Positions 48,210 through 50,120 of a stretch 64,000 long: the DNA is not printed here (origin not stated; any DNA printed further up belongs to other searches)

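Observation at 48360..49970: Protein with two pairs of dockerin/EF-hand-like calcium-binding loops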

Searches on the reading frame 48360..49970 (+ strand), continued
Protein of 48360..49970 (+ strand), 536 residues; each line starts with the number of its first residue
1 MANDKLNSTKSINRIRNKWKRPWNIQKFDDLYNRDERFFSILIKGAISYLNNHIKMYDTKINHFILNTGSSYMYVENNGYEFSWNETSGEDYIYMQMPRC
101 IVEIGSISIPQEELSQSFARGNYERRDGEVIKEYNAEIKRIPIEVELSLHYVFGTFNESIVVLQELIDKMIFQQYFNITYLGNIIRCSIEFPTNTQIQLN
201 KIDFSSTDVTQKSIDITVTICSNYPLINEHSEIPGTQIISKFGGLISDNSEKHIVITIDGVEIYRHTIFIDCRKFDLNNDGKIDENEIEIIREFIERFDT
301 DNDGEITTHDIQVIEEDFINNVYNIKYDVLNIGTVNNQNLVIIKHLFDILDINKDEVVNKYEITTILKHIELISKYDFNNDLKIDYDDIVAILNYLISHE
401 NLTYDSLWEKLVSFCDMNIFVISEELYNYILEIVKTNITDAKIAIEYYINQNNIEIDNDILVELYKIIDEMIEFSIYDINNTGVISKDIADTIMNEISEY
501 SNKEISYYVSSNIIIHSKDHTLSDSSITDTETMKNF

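Call 38: fold_search(model_id=the predicted structure, library=pdb)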
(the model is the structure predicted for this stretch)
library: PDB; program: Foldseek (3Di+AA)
matches with E <= 10: 534; with E <= 0.001: 9
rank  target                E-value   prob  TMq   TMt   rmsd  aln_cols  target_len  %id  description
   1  9mkb_AB               1.3e-05  1.00  0.26  0.46   6.1       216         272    9  Structure of the bacteriophage T4 portal-neck-tail complex (released 2025-12-24)
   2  8jan_A                2.7e-05  1.00  0.22  0.40   9.7       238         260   14  In situ structures of the ultra-long extended tail of Myoviridae phage P1 (released 2023-06-21)
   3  8fqc_U1               3.2e-05  0.92  0.11  0.15  22.8       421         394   11  Structure of baseplate with receptor binding complex of Agrobacterium phage Milano (released 2024-01-31)
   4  9rku_A1               1.5e-04  0.77  0.12  0.15  22.8       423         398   10  Agrobacterium phage 7-7-1 baseplate (released 2025-12-10)
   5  4huh_B                6.0e-04  1.00  0.20  0.47   6.8       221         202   11  Structure of the bacteriophage T4 tail terminator protein, gp15 (C-terminal truncation mutant 1-261). (released 2013-02-27)
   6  4huh_E                6.0e-04  1.00  0.20  0.44   7.0       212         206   12  Structure of the bacteriophage T4 tail terminator protein, gp15 (C-terminal truncation mutant 1-261). (released 2013-02-27)
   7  4huh_F                7.0e-04  1.00  0.19  0.43   6.9       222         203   11  Structure of the bacteriophage T4 tail terminator protein, gp15 (C-terminal truncation mutant 1-261). (released 2013-02-27)
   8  4huh_C                7.4e-04  1.00  0.20  0.47   6.8       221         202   11  Structure of the bacteriophage T4 tail terminator protein, gp15 (C-terminal truncation mutant 1-261). (released 2013-02-27)
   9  4hud_A                7.9e-04  1.00  0.22  0.47   6.7       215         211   13  Structure of the bacteriophage T4 tail terminator protein, gp15. (released 2013-02-27)
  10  9mt4_F                1.2e-03  1.00  0.20  0.48   6.7       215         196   12  Connector structure of phage JohannRWettstein (Bas63) (released 2025-11-19)
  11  7b5i_AA               1.5e-03  1.00  0.20  0.48   9.9       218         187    8  Cryo-EM structure of the contractile injection system cap complex from Anabaena PCC7120 (released 2022-02-23)
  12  8fvh_M                1.9e-03  0.99  0.17  0.38  10.6       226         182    9  Pseudomonas phage E217 neck (portal, head-to-tail connector, collar and gateway proteins) (released 2023-07-26)
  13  8hdr_G                2.2e-03  1.00  0.18  0.50   9.8       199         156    8  Cyanophage Pam3 neck (released 2023-02-01)
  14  4acv_B                2.3e-03  1.00  0.15  0.53   9.2       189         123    6  Listeria monocytogenes Antigen B (released 2013-01-09)
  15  8qkh_G                2.6e-03  0.96  0.17  0.28  10.5       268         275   10  Neck of phage 812 virion (C6) (released 2024-09-25)
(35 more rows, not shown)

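Call 60: search_protein_families(library=pfam, proteins=[P0005, P0003], max_evalue=1)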
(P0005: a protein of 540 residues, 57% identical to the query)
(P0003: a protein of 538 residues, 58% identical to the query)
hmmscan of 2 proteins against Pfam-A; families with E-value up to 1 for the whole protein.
P0005 (540 aa): 7 families
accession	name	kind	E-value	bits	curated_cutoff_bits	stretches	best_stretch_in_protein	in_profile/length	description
PF00404.24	Dockerin_1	-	5.2e-06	27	22.9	2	482-500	35-53/57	Dockerin type I domain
PF13405.12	EF-hand_6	-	1.5e-05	24.8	25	2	480-497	6-23/30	EF-hand domain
PF00036.39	EF-hand_1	-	0.00018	21.3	25.4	2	480-495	6-21/29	EF hand domain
PF13499.12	EF-hand_7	-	0.00019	22.1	30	1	347-396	4-65/67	EF-hand domain pair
PF13202.12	EF-hand_5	-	0.0024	17.7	25.9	1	479-493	3-18/25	EF hand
PF19209.5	CoV_S1_C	-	0.058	14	27.1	1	478-504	4-30/58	Coronavirus spike glycoprotein S1, C-terminal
PF10591.15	SPARC_Ca_bdg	-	0.82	10.4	22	0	271-298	55-82/113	Secreted protein acidic and rich in cysteine Ca binding region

P0003 (538 aa): 7 families
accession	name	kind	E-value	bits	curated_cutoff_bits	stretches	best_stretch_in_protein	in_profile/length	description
PF00404.24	Dockerin_1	-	3e-10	40.6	22.9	3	302-371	2-53/57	Dockerin type I domain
PF13405.12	EF-hand_6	-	3.8e-10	39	25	2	347-371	2-26/30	EF-hand domain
PF00036.39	EF-hand_1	-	1.5e-09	37.2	25.4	2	347-370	2-25/29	EF hand domain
PF13499.12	EF-hand_7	-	2.5e-07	31.4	30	1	347-397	4-66/67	EF-hand domain pair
PF13202.12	EF-hand_5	-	6.2e-07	29.1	25.9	2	347-370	1-24/25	EF hand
PF01480.22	PWI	-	0.017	15.9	22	1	398-437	28-67/72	PWI domain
PF10591.15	SPARC_Ca_bdg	-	0.032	15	22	0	270-299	54-83/113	Secreted protein acidic and rich in cysteine Ca binding region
